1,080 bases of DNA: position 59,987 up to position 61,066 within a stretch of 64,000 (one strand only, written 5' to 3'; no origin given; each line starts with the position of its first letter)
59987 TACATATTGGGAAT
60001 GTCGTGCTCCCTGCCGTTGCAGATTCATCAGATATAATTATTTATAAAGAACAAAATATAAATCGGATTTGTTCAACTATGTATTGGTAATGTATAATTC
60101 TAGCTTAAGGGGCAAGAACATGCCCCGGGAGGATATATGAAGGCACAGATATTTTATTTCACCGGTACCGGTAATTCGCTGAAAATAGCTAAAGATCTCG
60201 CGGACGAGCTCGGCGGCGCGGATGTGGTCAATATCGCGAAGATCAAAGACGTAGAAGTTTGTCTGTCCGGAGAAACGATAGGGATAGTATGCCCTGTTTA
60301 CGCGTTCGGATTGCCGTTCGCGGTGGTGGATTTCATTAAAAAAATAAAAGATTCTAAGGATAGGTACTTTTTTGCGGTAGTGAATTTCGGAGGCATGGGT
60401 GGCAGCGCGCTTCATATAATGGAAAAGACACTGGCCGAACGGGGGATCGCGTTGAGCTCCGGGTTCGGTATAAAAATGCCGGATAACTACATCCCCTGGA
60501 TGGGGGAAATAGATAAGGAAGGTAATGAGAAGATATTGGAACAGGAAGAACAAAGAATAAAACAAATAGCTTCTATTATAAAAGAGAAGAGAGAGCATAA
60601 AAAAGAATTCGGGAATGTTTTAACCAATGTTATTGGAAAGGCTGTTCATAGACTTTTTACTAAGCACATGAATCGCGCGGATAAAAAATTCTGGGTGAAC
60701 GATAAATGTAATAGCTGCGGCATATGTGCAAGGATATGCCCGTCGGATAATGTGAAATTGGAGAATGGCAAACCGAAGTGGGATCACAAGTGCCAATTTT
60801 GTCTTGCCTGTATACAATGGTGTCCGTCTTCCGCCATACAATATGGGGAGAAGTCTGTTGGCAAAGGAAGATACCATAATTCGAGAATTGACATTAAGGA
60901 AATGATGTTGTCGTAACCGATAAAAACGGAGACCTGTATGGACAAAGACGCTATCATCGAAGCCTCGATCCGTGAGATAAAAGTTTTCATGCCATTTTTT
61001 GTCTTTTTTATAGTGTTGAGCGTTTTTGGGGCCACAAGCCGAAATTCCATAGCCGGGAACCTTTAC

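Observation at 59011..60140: Rearrangement scar: duplicated gene-leader fused to the 3' end of a lost oppF paralog, bracketing a PEP-CTERM lectin gene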

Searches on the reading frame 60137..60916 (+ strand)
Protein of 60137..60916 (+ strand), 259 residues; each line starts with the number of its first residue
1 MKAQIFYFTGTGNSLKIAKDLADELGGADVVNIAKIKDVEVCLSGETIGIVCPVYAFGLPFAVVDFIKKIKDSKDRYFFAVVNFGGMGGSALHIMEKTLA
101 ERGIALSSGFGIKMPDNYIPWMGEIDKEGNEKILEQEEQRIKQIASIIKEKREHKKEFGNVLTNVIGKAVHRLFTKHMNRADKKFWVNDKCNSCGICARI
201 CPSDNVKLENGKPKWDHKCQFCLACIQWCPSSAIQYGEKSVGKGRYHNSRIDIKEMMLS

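Call 7: search_protein_families(library=pfam, proteins=[window:60137-60916:+], max_evalue=0.01)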
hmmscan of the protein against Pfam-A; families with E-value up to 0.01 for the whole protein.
window:60137-60916:+ (259 aa): 13 families
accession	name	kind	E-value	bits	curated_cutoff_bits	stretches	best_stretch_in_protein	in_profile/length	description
PF12724.12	Flavodoxin_5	-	2.4e-08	34.9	27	1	5-81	2-83/145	Flavodoxin domain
PF12838.12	Fer4_7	-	2.8e-08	34.6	27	1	190-205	1-16/52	4Fe-4S dicluster domain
PF00037.32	Fer4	-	4.5e-07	29.9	21.1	1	186-204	3-21/24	4Fe-4S binding domain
PF13187.11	Fer4_9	-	1.8e-06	28.3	27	1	190-234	1-52/52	4Fe-4S dicluster domain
PF13237.11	Fer4_10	-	7.8e-06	26.2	25.5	1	188-230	6-53/53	4Fe-4S dicluster domain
PF13484.11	Fer4_16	-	8.3e-06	26.9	30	0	218-245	1-28/66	4Fe-4S double cluster binding domain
PF00258.30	Flavodoxin_1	-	1e-05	26.1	25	1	5-108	1-122/143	Flavodoxin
PF14697.11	Fer4_21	-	1.9e-05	25.1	35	1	186-206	36-57/59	4Fe-4S dicluster domain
PF25160.1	LdpA_Fe-S-bd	-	0.00024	21.2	27.6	0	187-207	24-44/49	LdpA Fe-S cluster-binding domain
PF12837.12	Fer4_6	-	0.00045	20.5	25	1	186-203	4-21/24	4Fe-4S binding domain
PF13534.11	Fer4_17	-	0.00059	20.8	22.2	0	178-204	34-59/61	4Fe-4S dicluster domain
PF12797.12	Fer4_2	-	0.0015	18.8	24.5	1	184-203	3-22/22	4Fe-4S binding domain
PF17179.9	Fer4_22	-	0.0073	17.6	27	0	135-203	27-93/95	4Fe-4S dicluster domain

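Call 8: search_protein_families(library=ncbifam, proteins=[window:60137-60916:+], max_evalue=0.01)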
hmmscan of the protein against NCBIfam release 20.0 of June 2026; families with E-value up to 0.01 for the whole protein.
window:60137-60916:+ (259 aa): 58 families (the best 25 are shown)
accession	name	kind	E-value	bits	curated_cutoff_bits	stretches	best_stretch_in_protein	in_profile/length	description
NF038196.1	ferrodoxin_EFR1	subfamily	6.4e-82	275.2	75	1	5-247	1-242/242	EFR1 family ferrodoxin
NF045874.1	Vhu_polyferre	exception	1.4e-08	33.9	600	1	178-244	117-184/381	F420-non-reducing hydrogenase associated-polyferredoxin VhuB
NF043069.1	T4HPD_activ_SAM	equivalog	1.9e-08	34.1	425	1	185-236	47-99/299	trans-4-hydroxy-L-proline dehydratase activase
NF010366.0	PRK13795.1-1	equivalog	2.2e-08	32.7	745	1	175-241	594-658/667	hypothetical protein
NF004541.0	PRK05888.2-2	equivalog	5.3e-08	32.9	217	1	188-235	60-112/168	NADH-quinone oxidoreductase subunit NuoI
NF040864.1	HgcB_ferredoxin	equivalog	1.4e-07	31.3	99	1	188-236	13-63/93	mercury methylation ferredoxin HgcB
NF043039.1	HgcAB_like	equivalog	1.5e-07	31.4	285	1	186-235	297-350/350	HgcAB-like fusion protein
NF010368.0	PRK13795.1-3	equivalog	1.5e-07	30.1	588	1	141-231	541-629/635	hypothetical protein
NF040770.1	hetero_SS_HdrA2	exception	3.1e-07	28.9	1100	1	188-237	576-626/777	CoB-CoM heterodisulfide reductase HdrA2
NF042909.1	FMH_DH_FwdF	exception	6.4e-07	28.8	375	1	186-240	222-280/336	tungsten-dependent formylmethanofuran dehydrogenase subunit FwdF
NF040684.1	PorD_Arch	equivalog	8.8e-07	28.9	120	1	180-236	23-81/85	pyruvate synthase subunit PorD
TIGR03294.1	FrhG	equivalog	1.1e-06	28.5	245.5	1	189-234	174-220/228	coenzyme F420 hydrogenase subunit gamma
TIGR01971.1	NuoI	subfamily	1.1e-06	28.3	113.05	1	187-239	40-103/121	NADH-quinone oxidoreductase, chain I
NF006221.0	PRK08348.1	subfamily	1.3e-06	28.1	124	1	186-240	41-98/136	NADH-plastoquinone oxidoreductase subunit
TIGR02700.1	flavo_MJ0208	hypoth_equivalog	3.3e-06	26.5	251.35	1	188-239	147-199/234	dihydromethanopterin reductase (acceptor)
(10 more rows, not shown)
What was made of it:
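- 60137..60916 (+): Intact EFR1-family flavodoxin/ferredoxin gene (259 aa). NCBIfam NF038196 6.4e-82 against cutoff 75 (call 8)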

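Call 9: find_encoding_contigs(protein=window:60137-60916:+, flank=10000, max_places=10)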
Protein window:60137-60916:+ (259 aa): 9 contigs read that carry it; 5 places shown.
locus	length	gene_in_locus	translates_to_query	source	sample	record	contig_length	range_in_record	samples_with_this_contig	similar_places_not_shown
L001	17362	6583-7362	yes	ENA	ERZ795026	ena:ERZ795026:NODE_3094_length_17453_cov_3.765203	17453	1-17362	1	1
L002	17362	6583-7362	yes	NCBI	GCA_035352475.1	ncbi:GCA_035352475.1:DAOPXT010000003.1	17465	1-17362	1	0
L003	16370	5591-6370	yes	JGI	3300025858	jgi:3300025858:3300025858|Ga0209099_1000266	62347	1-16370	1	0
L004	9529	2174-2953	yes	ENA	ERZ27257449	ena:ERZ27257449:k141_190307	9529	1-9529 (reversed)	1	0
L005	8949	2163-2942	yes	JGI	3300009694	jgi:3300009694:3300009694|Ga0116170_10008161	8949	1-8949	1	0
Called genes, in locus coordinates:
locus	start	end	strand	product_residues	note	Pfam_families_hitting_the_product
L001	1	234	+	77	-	?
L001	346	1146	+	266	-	PF00005:ABC_tran, PF13304:AAA_21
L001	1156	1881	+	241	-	PF00005:ABC_tran, PF13304:AAA_21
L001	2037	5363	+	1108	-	-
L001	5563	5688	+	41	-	-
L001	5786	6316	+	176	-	PF00059:Lectin_C (weak), PF07589:PEP_exosort_dom (weak)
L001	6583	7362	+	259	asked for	PF00258:Flavodoxin_1 (weak), PF12724:Flavodoxin_5, PF14697:Fer4_21 (faint), PF13237:Fer4_10 (faint), PF12838:Fer4_7 (faint), PF00037:Fer4 (faint), PF13484:Fer4_16 (faint), PF13187:Fer4_9 (weak)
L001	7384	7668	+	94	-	-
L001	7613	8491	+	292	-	PF00326:Peptidase_S9 (faint), PF00561:Abhydrolase_1, PF12146:Hydrolase_4, PF12697:Abhydrolase_6, PF01738:DLH (faint)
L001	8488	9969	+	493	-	PF00370:FGGY_N, PF02782:FGGY_C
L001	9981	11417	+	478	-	PF01266:DAO, PF03486:HI0933_like (faint), PF07992:Pyr_redox_2 (faint), PF13738:Pyr_redox_3 (weak), PF04324:Fer2_BFD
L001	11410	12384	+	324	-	PF00070:Pyr_redox (faint), PF00890:FAD_binding_2 (weak), PF03486:HI0933_like (faint), PF07992:Pyr_redox_2, PF12831:FAD_oxidored, PF13450:NAD_binding_8 (weak), PF13738:Pyr_redox_3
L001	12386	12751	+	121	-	PF07892:DUF1667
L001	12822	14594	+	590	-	PF08497:Radical_SAM_N, PF04055:Radical_SAM (weak), PF11842:DUF3362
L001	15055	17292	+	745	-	-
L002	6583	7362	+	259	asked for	PF00258:Flavodoxin_1 (weak), PF12724:Flavodoxin_5, PF14697:Fer4_21 (faint), PF13237:Fer4_10 (faint), PF12838:Fer4_7 (faint), PF00037:Fer4 (faint), PF13484:Fer4_16 (faint), PF13187:Fer4_9 (weak)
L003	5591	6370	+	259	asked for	PF00258:Flavodoxin_1 (weak), PF12724:Flavodoxin_5, PF14697:Fer4_21 (faint), PF13237:Fer4_10 (faint), PF12838:Fer4_7 (faint), PF00037:Fer4 (faint), PF13484:Fer4_16 (faint), PF13187:Fer4_9 (weak)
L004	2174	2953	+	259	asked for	PF00258:Flavodoxin_1 (weak), PF12724:Flavodoxin_5, PF14697:Fer4_21 (faint), PF13237:Fer4_10 (faint), PF12838:Fer4_7 (faint), PF00037:Fer4 (faint), PF13484:Fer4_16 (faint), PF13187:Fer4_9 (weak)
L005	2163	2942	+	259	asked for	PF00258:Flavodoxin_1 (weak), PF12724:Flavodoxin_5, PF14697:Fer4_21 (faint), PF13237:Fer4_10 (faint), PF12838:Fer4_7 (faint), PF00037:Fer4 (faint), PF13484:Fer4_16 (faint), PF13187:Fer4_9 (weak)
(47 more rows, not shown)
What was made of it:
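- Gene callers call a 41/45-aa ORF in the oppF-derived frame (call 9).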

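Call 22: find_related_loci(query=window:60137-60916:+, collection=genome_contigs, flank=10000)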
Query window:60137-60916:+ (259 aa) in genome_contigs; peptide patterns used: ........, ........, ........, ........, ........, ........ (x = any residue, [..] = any of these).
234 stretches matched a pattern; 1 encode a relative of the query (tblastn E <= 1e-3); 1 distinct loci.
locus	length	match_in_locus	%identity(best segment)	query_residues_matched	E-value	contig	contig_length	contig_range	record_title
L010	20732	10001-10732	35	5-247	2e-40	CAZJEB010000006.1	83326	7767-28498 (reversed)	MAG TPA_asm: uncultured Oscillospiraceae bacterium isolate SRP192927_co5_371 genome assembly, contig: NODE_127_length_83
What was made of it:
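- Tried and rejected: genome_contigs scan with the EFR1 protein: one 35%-identical Oscillospiraceae locus, useless for synteny (call 22).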

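Call 29: find_homologous_proteins(query=window:60137-60916:+, max_evalue=1e-20)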
Query window:60137-60916:+ (259 aa): 1349 proteins with E <= 1e-20 among 2314 candidates; the best 120 are listed.
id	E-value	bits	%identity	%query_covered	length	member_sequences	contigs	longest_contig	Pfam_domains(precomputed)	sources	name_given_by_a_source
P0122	8.3e-175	598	100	100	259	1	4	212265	PF14697.12,PF00037.33,PF12724.13,PF13484.12,PF12838.13,PF13237.12,PF13187.12,PF00258.31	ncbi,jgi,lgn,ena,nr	ncbi:MAG TPA: EFR1 family ferrodoxin [Candidatus Omnitrophota bacterium]|nr:EFR1 family ferrodoxin [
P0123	2.9e-78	281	48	99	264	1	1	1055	PF14697.12,PF00037.33,PF13484.12,PF12838.13,PF13237.12,PF13187.12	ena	-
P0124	1.1e-76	276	47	100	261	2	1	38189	PF14697.12,PF12797.13,PF12837.13,PF00037.33,PF12724.13,PF13484.12,PF12838.13,PF13237.12,PF13187.12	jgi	jgi:ferredoxin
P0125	3.4e-76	274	46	99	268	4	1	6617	PF12837.13,PF00037.33,PF12724.13,PF13484.12,PF12838.13,PF13237.12,PF13187.12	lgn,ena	-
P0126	4.6e-76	274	45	99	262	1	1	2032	PF12797.13,PF12837.13,PF00037.33,PF12724.13,PF13484.12,PF12838.13,PF13237.12,PF13187.12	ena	-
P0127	1.2e-75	273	47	99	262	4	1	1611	PF14697.12,PF12797.13,PF12837.13,PF00037.33,PF13484.12,PF12838.13,PF25160.2,PF13237.12,PF13187.12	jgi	jgi:ferredoxin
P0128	5.7e-75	270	47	99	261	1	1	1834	PF14697.12,PF12797.13,PF12837.13,PF00037.33,PF12724.13,PF13484.12,PF12838.13,PF13237.12,PF13187.12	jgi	-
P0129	2.2e-74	268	46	99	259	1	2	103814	PF14697.12,PF00037.33,PF12724.13,PF13484.12,PF12838.13,PF13237.12,PF13187.12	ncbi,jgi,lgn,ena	jgi:ferredoxin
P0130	2.7e-74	268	48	99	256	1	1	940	PF14697.12,PF12797.13,PF12837.13,PF00037.33,PF12724.13,PF13484.12,PF12838.13,PF13237.12,PF13187.12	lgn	-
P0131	3.4e-74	268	45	99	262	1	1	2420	PF14697.12,PF12797.13,PF12837.13,PF00037.33,PF12724.13,PF13484.12,PF12838.13,PF25160.2,PF13237.12,PF13187.12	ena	-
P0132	1.1e-73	266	45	100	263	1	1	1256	PF12724.13,PF13484.12,PF12838.13,PF13187.12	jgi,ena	-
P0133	1.4e-73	266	46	99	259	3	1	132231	PF14697.12,PF12797.13,PF12837.13,PF00037.33,PF12724.13,PF13484.12,PF12838.13,PF13534.12,PF13237.12,PF12800.13,PF13187.12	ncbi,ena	-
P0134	2.1e-73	265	45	99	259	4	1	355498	PF12837.13,PF00037.33,PF12724.13,PF13484.12,PF12838.13,PF13237.12,PF13187.12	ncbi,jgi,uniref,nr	ncbi:MAG: hypothetical protein K0R93_2576 [Anaerosolibacter sp.]|jgi:ferredoxin/flavodoxin|uniref:EF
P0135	2.3e-73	265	44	100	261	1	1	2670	PF14697.12,PF12797.13,PF00037.33,PF12724.13,PF13484.12,PF12838.13,PF13237.12,PF13187.12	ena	-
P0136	2.6e-73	265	46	99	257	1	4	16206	PF14697.12,PF00037.33,PF12724.13,PF13484.12,PF12838.13,PF13534.12,PF13237.12,PF13187.12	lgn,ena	-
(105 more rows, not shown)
